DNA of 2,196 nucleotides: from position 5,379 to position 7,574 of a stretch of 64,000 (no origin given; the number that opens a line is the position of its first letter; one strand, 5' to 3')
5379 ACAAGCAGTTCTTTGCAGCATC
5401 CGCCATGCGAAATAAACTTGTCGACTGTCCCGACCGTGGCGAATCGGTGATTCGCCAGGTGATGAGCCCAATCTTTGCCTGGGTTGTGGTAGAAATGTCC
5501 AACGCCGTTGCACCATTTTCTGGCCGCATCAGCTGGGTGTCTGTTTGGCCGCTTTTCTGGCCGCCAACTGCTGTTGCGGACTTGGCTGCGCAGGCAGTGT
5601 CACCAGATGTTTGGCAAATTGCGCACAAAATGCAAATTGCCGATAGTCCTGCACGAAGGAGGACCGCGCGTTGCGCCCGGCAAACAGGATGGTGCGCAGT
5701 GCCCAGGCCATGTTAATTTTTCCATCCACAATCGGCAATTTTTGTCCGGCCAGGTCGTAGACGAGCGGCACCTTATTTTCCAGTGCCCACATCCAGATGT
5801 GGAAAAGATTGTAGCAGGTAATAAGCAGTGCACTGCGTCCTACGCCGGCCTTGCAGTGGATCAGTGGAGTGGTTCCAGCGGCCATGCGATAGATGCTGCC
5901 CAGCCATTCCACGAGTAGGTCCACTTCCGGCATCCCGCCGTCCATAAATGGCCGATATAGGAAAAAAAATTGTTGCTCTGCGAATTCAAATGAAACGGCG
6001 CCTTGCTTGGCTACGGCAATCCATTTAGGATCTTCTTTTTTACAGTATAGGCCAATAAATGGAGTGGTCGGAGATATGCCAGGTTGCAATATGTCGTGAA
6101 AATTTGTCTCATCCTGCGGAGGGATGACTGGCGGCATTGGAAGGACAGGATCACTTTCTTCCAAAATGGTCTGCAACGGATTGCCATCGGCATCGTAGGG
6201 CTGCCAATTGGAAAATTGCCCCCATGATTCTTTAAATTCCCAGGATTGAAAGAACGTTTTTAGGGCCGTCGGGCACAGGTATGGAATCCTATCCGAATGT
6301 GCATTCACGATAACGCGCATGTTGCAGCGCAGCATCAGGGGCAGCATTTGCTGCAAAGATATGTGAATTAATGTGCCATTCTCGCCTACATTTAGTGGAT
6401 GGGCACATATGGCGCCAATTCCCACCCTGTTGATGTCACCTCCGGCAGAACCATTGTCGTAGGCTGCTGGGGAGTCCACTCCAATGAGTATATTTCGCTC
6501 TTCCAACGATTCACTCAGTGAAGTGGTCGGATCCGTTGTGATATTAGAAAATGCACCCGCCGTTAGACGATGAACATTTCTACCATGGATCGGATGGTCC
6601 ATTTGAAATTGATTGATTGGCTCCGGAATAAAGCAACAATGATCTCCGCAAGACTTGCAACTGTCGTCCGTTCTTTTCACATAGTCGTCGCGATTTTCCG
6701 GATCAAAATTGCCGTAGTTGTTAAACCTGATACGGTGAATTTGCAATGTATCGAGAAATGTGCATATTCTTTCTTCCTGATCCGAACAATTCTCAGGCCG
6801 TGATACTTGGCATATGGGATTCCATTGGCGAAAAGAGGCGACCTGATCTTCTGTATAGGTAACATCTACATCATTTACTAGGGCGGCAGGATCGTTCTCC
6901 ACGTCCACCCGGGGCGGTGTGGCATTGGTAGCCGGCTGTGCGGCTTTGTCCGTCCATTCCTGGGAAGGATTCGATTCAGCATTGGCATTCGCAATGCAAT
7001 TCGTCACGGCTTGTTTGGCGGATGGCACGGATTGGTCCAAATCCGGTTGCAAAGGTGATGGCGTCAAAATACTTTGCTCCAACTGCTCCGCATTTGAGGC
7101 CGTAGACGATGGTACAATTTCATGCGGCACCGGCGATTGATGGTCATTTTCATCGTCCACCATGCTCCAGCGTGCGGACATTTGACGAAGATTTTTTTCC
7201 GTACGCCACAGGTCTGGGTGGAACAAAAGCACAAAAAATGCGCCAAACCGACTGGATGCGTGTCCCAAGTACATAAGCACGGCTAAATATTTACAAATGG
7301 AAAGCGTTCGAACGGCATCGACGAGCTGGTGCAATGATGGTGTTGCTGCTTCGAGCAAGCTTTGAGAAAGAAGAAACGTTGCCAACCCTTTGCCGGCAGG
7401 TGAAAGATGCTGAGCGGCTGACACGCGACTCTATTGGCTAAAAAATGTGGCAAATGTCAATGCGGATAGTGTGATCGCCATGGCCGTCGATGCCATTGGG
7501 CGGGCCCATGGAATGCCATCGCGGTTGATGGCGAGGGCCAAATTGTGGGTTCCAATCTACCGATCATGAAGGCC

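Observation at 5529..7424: ORFan with a Cdc14/PTEN-like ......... phosphatase P-loop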

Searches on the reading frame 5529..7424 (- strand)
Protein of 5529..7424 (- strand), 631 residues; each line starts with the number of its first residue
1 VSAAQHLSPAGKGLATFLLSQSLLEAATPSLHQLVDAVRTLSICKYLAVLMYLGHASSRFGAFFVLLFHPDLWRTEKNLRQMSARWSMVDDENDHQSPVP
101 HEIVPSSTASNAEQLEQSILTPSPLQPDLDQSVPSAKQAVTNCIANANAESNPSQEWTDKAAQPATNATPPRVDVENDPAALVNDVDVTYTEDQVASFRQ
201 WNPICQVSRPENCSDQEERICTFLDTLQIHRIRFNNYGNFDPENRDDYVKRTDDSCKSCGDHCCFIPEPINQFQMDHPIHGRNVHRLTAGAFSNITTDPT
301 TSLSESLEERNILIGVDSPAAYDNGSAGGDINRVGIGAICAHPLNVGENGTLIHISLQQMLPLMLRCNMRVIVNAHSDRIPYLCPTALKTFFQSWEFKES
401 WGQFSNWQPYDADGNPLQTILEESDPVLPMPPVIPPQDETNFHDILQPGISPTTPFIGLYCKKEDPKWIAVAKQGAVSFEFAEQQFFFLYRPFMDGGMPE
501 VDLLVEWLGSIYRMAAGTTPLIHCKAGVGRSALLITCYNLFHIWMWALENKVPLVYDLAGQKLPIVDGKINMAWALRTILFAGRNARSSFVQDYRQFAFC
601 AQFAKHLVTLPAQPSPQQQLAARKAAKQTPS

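Call 3: search_protein_families(library=pfam, proteins=[window:5529-7424:-], max_evalue=1)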
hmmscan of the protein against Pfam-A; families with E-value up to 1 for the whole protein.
window:5529-7424:- (631 aa): 6 families
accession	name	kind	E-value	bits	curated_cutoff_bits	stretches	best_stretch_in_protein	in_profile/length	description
PF00782.25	DSPc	-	0.00015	22.1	33.5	1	517-538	73-94/133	Dual specificity phosphatase, catalytic domain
PF05706.17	CDKN3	-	0.0098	16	20.7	1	490-541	105-157/168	Cyclin-dependent kinase inhibitor 3 (CDKN3)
PF00102.32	Y_phosphatase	-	0.011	15.8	20.9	1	518-602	170-230/234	Protein-tyrosine phosphatase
PF22785.1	Tc-R-P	-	0.038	15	27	1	485-540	46-102/106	Polymorphic toxin system, DSP-PTPase phosphatase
PF22784.1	PTP-SAK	-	0.044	14.3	27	1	514-540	84-110/153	Swiss Army Knife protein, DSP-PTPase phosphatase domain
PF22741.1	PTP-NADK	-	0.19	11.5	27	1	521-539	111-129/163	DSP-PTPase phosphatase fused to NAD+ Kinase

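Call 4: search_solved_structures(query=window:5529-7424:-, max_evalue=10, show_alignments=3)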
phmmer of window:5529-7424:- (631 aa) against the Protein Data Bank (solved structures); distinct sequences matched with E-value up to 10: 56.
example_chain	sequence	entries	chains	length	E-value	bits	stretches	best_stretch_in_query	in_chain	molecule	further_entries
1ohc_A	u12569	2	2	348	0.00022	23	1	491-549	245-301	CDC14B2 PHOSPHATASE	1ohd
1ohe_A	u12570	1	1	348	0.0054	18.4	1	491-549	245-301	CDC14B2 PHOSPHATASE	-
3m4u_A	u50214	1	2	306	0.0083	17.8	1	490-550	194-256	Tyrosine specific protein phosphatase, putative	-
25xa_A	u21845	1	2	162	0.026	16.2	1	484-545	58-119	Dual specificity protein phosphatase family protein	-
5k22_A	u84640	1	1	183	0.036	15.7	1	487-536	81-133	Protein tyrosine phosphatase type IVA 2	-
1zck_A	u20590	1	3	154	0.044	15.4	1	486-536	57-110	protein tyrosine phosphatase 4a1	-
5bx1_A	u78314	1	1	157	0.045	15.4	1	486-536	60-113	Protein tyrosine phosphatase type IVA 1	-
1rxd_A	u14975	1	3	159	0.047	15.3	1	486-536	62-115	protein tyrosine phosphatase type IVA, member 1; Protein tyrosine phosphatase IVA1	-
5mmz_B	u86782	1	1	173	0.056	15.1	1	486-536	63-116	Protein tyrosine phosphatase type IVA 1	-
1x24_A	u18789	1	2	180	0.06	15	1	486-536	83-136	protein tyrosine phosphatase 4a1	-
5z5b_A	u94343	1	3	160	0.064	14.9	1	486-538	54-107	Protein-tyrosine phosphatase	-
3rz2_A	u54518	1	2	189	0.066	14.8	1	486-536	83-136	Protein tyrosine phosphatase type IVA 1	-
5k24_A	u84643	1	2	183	0.067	14.8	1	487-536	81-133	Protein tyrosine phosphatase type IVA 2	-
5k23_A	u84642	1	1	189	0.071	14.7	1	487-536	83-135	Protein tyrosine phosphatase type IVA 2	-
5lxq_B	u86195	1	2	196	0.071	14.7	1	486-536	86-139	Protein tyrosine phosphatase type IVA 1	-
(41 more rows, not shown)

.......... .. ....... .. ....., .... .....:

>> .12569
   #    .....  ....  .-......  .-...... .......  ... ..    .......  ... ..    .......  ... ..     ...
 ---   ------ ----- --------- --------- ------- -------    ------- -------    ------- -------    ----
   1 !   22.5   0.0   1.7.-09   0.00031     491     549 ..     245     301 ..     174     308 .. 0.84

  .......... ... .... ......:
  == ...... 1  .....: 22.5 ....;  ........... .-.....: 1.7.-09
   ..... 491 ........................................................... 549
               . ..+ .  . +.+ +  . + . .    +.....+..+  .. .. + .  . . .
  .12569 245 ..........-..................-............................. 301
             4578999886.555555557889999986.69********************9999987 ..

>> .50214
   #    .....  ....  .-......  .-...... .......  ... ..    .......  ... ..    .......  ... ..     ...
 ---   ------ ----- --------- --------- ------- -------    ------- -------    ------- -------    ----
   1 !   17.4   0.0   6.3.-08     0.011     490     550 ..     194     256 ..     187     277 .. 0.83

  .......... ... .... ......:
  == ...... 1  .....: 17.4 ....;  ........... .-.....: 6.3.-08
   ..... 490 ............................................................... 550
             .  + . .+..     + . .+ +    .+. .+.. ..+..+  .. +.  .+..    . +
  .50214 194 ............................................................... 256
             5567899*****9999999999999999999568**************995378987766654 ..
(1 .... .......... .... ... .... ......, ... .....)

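Call 6: find_homologous_proteins(query=window:5529-7424:-, max_evalue=0.001)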
Query window:5529-7424:- (631 aa): 1 proteins with E <= 0.001 among 8000 candidates.
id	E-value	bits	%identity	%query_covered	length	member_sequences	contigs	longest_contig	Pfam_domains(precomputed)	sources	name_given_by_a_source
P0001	0.0e+0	1487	100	100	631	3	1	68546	-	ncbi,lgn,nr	ncbi:MAG: hypothetical protein LBP65_02260 [Puniceicoccales bacterium]|nr:hypothetical protein [Puni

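Call 10: search_protein_families(library=ncbifam, proteins=[window:5529-7424:-], max_evalue=0.01)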
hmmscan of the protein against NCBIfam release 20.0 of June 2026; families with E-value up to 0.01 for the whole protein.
window:5529-7424:- (631 aa): 0 families

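Call 12: find_encoding_contigs(protein=P0001, flank=10000, max_places=6)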
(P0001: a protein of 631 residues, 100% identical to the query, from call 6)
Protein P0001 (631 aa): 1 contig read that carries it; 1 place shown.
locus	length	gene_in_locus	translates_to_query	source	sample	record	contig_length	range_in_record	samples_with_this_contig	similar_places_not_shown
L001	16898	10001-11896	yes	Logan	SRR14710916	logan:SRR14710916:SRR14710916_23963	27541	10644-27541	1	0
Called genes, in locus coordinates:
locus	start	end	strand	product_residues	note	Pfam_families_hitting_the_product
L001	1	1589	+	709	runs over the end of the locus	PF01225:Mur_ligase (weak), PF08245:Mur_ligase_M (weak), PF01565:FAD_binding_4, PF02873:MurB_C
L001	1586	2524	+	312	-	PF01820:Dala_Dala_lig_N, PF07478:Dala_Dala_lig_C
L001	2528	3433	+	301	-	PF08478:POTRA_1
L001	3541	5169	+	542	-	-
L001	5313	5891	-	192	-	PF00293:NUDIX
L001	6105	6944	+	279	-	-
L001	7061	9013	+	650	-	-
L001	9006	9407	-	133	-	-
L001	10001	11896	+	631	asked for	-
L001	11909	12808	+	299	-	PF01255:Prenyltransf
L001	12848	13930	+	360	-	PF03054:tRNA_Me_trans, PF20259:tRNA_Me_trans_M, PF20258:tRNA_Me_trans_C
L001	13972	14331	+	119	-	-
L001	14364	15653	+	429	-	-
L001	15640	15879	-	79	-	-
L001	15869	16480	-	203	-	-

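Call 16: predict_structure(protein=window:5529-7424:-)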
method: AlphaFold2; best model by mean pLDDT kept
length: 631 residues; sequences in the alignment: 1
mean_pLDDT: 35.3   pTM: 0.22
mean pLDDT of the five models: 35.3, 28.1, 26.9, 25.6, 25.6
residues with pLDDT >= 90: 0; 70-90: 0; 50-70: 29; < 50: 602
segments of 3 or more residues with pLDDT < 50: 2-7, 13-15, 17-19, 21-57, 62-68, 70-74, 76-539, 547-550, 552-614, 629-631
pLDDT, mean of each block of 10 residues (from residue 1): 49 49 43 42 43 44 48 44 40 31 29 32 31 37 38 35 33 33 31 35 33 40 33 26 37 33 25 26 28 28 28 28 27 25 25 29 32 29 31 32 32 33 27 29 32 31 32 27 29 33 39 36 34 43 50 44 42 46 41 39 39 50 55 37
secondary structure, 60 per line:
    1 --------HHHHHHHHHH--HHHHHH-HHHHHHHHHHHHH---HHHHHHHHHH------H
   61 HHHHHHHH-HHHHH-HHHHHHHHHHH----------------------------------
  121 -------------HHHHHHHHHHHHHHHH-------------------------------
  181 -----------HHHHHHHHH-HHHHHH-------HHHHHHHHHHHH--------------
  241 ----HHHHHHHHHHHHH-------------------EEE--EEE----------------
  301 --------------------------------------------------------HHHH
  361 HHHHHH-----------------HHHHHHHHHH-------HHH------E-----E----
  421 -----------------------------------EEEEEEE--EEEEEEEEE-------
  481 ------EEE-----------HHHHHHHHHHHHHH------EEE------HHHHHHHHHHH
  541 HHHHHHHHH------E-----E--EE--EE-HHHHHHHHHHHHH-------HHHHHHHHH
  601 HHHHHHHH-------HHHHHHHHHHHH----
elements in order: H9-18 H21-26 H28-40 H44-53 H60-68 H70-74 H76-86 H134-149 H192-200 H202-207 H215-226 H245-257 E277-279 E282-284 H357-366 H384-393 E456-462 E465-473 E487-489 H501-514 E521-523 H530-549 H572-584 H592-608 H616-627

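Call 18: search_protein_representatives(protein=window:5529-7424:-)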
Query: 631 residues. Proteins with E-value up to 0.001 (for the whole library): 40; up to 1e-10: 11; up to 1e-30: 1. The best 40 are listed.
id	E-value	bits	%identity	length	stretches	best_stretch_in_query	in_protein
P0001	0.0e+00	1486.7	100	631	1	1-631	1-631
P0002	7.6e-26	107.2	33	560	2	476-610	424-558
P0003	3.9e-24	101.5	29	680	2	468-612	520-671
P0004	7.0e-24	100.7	39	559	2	518-609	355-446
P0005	7.9e-19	84.0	37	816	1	487-618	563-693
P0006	2.6e-18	82.3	37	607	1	484-609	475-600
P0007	5.5e-18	81.2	33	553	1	480-610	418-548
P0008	5.5e-17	77.9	37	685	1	486-608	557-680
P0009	2.3e-12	62.6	31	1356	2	516-621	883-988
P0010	1.0e-11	60.5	27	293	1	434-607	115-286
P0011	3.2e-11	58.9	40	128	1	520-609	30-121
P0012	1.5e-08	50.1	36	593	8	367-403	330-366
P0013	2.6e-08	49.2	38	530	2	520-607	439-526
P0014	4.7e-08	48.4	36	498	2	490-607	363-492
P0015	2.7e-07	45.9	33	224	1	485-609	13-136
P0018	6.3e-07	44.7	41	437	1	520-599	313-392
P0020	2.6e-06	42.6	36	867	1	519-608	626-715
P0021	3.4e-06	42.3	40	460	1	517-608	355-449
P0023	8.1e-06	41.0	35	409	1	502-616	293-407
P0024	1.1e-05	40.5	29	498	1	494-622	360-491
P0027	4.3e-05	38.6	36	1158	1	498-608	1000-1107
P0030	1.8e-04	36.6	38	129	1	11-85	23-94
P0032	2.7e-04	36.0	35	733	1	521-616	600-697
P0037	6.7e-04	34.7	33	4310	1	515-609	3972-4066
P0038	7.2e-04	34.6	31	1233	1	514-623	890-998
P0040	8.8e-04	34.3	34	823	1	521-606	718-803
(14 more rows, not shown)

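Call 20: list_cluster_members(proteins=[P0002, P0003, P0004, P0005, P0006, P0007, P0008, P0009, P0010, P0030])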
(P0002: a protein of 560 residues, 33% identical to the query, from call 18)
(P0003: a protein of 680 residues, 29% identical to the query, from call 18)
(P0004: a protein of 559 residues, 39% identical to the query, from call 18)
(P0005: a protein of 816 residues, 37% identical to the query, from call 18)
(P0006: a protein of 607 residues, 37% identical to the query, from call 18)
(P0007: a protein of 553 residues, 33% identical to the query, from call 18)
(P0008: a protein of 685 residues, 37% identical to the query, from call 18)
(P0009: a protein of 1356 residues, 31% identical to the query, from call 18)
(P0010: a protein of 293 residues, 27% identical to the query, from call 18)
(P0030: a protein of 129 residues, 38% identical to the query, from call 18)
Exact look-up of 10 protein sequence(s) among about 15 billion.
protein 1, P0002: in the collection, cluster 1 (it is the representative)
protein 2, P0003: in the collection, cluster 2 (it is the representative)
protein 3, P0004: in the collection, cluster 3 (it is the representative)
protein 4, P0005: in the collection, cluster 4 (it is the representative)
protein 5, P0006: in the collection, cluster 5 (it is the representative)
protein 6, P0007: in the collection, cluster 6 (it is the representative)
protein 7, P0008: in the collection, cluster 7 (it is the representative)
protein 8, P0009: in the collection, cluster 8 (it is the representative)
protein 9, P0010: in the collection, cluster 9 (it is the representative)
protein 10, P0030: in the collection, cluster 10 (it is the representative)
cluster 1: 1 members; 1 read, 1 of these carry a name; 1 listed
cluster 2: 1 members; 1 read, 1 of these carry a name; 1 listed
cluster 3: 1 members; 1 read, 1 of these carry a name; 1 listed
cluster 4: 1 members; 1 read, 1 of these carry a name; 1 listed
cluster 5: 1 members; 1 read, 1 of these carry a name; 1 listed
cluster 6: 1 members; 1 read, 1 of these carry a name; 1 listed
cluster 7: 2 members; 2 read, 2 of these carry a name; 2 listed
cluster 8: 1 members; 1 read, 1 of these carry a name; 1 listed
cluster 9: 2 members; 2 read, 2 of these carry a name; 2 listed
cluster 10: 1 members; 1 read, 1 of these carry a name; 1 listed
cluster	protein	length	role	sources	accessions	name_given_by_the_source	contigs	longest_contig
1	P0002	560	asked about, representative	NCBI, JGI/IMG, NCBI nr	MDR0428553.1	MAG: hypothetical protein LBG86_00770 [Puniceicoccales bacterium] | hypothetical protein | hypothetical protein [Puniceicoccales bacterium]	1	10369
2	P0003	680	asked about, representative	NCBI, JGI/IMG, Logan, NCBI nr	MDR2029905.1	MAG: hypothetical protein LBP65_00315 [Puniceicoccales bacterium] | hypothetical protein | hypothetical protein [Puniceicoccales bacterium]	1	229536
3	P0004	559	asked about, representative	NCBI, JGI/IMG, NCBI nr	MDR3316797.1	MAG: hypothetical protein LBS68_01830 [Puniceicoccales bacterium] | hypothetical protein | hypothetical protein [Puniceicoccales bacterium]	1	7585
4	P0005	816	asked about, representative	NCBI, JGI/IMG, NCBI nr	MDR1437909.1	MAG: hypothetical protein LBI69_02500 [Puniceicoccales bacterium] | hypothetical protein | hypothetical protein [Puniceicoccales bacterium]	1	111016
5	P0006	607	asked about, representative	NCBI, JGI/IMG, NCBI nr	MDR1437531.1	MAG: hypothetical protein LBI69_00555 [Puniceicoccales bacterium] | hypothetical protein | hypothetical protein [Puniceicoccales bacterium]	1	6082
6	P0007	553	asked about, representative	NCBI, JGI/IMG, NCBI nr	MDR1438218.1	MAG: hypothetical protein LBI69_04140 [Puniceicoccales bacterium] | protein-tyrosine phosphatase | hypothetical protein [Puniceicoccales bacterium]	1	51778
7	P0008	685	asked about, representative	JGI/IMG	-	hypothetical protein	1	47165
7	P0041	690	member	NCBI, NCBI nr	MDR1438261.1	MAG: hypothetical protein LBI69_04370 [Puniceicoccales bacterium] | hypothetical protein [Puniceicoccales bacterium]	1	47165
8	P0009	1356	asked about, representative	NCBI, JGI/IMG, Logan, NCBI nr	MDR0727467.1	MAG: hypothetical protein LBF26_01040 [Puniceicoccales bacterium] | protein tyrosine phosphatase | hypothetical protein [Puniceicoccales bacterium]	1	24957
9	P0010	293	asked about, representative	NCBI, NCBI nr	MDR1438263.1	MAG: hypothetical protein LBI69_04380 [Puniceicoccales bacterium] | hypothetical protein [Puniceicoccales bacterium]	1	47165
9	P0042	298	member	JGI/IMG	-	hypothetical protein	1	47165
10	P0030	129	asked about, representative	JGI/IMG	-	hypothetical protein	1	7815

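Call 24: list_cluster_members(proteins=[P0013, P0014, P0018, P0020, P0021, P0023, P0024, P0027, P0032, P0040])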
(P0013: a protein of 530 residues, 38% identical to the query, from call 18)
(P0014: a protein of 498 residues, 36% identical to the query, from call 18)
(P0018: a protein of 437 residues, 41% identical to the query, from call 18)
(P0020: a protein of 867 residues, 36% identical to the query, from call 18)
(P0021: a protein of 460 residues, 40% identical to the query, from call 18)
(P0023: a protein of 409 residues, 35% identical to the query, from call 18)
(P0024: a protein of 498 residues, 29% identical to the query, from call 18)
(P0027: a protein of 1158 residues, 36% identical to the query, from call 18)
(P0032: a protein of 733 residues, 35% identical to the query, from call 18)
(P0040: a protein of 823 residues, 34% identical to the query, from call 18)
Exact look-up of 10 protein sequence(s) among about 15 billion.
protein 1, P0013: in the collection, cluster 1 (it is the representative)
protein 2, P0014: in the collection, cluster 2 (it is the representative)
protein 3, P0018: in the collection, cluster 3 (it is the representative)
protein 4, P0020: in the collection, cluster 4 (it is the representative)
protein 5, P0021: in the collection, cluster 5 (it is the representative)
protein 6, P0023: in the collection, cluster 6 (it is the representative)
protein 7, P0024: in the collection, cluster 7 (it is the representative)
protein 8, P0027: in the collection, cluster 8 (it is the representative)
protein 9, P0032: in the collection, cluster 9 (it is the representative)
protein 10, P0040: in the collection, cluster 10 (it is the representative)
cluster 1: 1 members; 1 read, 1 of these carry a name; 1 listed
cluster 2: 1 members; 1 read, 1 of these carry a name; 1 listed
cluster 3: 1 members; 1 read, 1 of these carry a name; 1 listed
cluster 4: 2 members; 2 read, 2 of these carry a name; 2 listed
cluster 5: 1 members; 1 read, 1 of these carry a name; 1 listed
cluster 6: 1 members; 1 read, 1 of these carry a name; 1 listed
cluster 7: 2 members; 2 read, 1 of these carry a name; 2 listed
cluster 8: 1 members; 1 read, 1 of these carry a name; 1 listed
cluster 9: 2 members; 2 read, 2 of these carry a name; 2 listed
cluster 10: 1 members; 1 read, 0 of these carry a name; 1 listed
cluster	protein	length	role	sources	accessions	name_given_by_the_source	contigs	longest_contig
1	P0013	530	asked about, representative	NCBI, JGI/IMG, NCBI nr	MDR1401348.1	MAG: hypothetical protein LBI81_00100 [Puniceicoccales bacterium] | hypothetical protein | hypothetical protein [Puniceicoccales bacterium]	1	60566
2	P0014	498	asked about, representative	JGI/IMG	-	hypothetical protein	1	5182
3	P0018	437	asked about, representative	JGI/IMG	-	hypothetical protein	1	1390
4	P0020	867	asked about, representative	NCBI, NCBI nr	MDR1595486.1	MAG: hypothetical protein LBR91_01000 [Puniceicoccales bacterium] | hypothetical protein [Puniceicoccales bacterium]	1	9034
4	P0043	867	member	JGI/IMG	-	hypothetical protein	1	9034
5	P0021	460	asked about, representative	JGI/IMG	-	hypothetical protein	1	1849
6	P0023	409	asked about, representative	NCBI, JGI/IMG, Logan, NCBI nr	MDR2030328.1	MAG: hypothetical protein LBP65_02585 [Puniceicoccales bacterium] | hypothetical protein | hypothetical protein [Puniceicoccales bacterium]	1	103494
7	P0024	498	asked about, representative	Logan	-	-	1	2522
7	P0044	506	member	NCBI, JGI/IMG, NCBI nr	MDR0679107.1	MAG: hypothetical protein LBF24_02560 [Puniceicoccales bacterium] | hypothetical protein | hypothetical protein [Puniceicoccales bacterium]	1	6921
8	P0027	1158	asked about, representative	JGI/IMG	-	hypothetical protein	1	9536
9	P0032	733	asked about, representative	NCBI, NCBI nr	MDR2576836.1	MAG: hypothetical protein LBC42_02185 [Puniceicoccales bacterium] | hypothetical protein [Puniceicoccales bacterium]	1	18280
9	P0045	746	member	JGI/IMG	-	hypothetical protein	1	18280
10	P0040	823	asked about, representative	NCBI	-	-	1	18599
